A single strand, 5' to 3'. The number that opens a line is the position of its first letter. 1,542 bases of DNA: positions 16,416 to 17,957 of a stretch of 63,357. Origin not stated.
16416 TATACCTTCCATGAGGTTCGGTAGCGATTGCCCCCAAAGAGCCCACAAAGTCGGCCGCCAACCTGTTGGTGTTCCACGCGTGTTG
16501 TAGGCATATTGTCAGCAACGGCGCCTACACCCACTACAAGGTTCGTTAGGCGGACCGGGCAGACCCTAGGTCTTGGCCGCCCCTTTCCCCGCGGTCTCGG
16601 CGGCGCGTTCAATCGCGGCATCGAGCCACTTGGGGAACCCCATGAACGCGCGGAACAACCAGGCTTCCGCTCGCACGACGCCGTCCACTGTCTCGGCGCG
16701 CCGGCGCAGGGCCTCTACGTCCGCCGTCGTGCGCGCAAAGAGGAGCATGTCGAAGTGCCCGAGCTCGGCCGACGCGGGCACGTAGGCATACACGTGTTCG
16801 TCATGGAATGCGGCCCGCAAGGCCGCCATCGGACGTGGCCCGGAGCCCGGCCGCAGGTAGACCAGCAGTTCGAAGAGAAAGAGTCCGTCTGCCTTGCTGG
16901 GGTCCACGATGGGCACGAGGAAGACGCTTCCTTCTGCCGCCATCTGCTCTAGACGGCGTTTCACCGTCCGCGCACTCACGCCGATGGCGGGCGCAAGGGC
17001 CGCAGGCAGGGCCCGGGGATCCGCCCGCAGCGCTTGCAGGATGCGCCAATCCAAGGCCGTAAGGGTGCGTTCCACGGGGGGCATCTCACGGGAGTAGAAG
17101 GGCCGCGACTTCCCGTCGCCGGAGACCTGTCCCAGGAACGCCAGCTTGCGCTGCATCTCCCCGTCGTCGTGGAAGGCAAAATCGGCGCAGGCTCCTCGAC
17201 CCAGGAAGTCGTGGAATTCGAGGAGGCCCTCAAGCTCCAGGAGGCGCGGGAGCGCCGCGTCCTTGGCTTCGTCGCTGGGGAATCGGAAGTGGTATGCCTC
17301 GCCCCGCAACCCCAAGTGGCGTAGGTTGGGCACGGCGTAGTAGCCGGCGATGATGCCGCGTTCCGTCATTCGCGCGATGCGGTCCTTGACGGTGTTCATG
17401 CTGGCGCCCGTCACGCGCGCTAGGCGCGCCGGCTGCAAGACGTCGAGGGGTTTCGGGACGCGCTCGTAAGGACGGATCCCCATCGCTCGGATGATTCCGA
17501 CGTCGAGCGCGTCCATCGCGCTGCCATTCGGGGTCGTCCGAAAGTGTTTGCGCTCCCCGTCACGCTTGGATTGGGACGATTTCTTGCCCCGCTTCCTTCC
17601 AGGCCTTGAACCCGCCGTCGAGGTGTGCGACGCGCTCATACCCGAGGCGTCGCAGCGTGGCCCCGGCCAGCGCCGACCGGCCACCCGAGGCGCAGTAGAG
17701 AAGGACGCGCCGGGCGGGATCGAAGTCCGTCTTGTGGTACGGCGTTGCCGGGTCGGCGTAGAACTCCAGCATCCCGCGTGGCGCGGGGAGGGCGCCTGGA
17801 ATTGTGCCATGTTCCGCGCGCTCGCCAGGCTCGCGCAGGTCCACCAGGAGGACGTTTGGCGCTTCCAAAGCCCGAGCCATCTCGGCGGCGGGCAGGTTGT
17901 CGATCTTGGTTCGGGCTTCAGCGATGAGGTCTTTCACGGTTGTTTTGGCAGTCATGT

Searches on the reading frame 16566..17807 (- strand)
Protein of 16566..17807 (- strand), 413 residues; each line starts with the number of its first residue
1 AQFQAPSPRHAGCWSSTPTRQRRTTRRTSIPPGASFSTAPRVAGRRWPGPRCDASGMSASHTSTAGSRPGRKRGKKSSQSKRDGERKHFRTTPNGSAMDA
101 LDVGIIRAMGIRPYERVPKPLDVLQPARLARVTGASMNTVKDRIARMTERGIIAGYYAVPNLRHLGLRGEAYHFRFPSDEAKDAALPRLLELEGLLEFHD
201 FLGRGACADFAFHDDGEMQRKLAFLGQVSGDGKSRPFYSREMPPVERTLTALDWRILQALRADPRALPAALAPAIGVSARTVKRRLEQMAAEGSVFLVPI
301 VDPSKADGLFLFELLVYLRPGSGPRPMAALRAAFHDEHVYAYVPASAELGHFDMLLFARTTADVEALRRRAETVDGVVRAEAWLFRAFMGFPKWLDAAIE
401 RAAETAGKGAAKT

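Call 66: search_protein_families(library=pfam, proteins=[window:16566-17807:-], max_evalue=0.0001)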
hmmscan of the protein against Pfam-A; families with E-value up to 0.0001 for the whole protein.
window:16566-17807:- (413 aa): 4 families
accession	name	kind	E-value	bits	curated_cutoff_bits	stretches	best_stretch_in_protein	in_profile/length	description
PF13412.12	HTH_24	-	8.2e-12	45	21.9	1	250-293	2-45/48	Winged helix-turn-helix DNA-binding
PF13404.12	HTH_AsnC-type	-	1.8e-11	44.1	27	1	249-289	1-41/42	AsnC-type helix-turn-helix domain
PF12840.13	HTH_20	-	9.5e-06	25.9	27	0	255-290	8-43/51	Helix-turn-helix domain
PF25213.1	HVO_A0261_N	-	3.7e-05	23.9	35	0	255-293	15-52/86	HVO_A0261 N-terminal domain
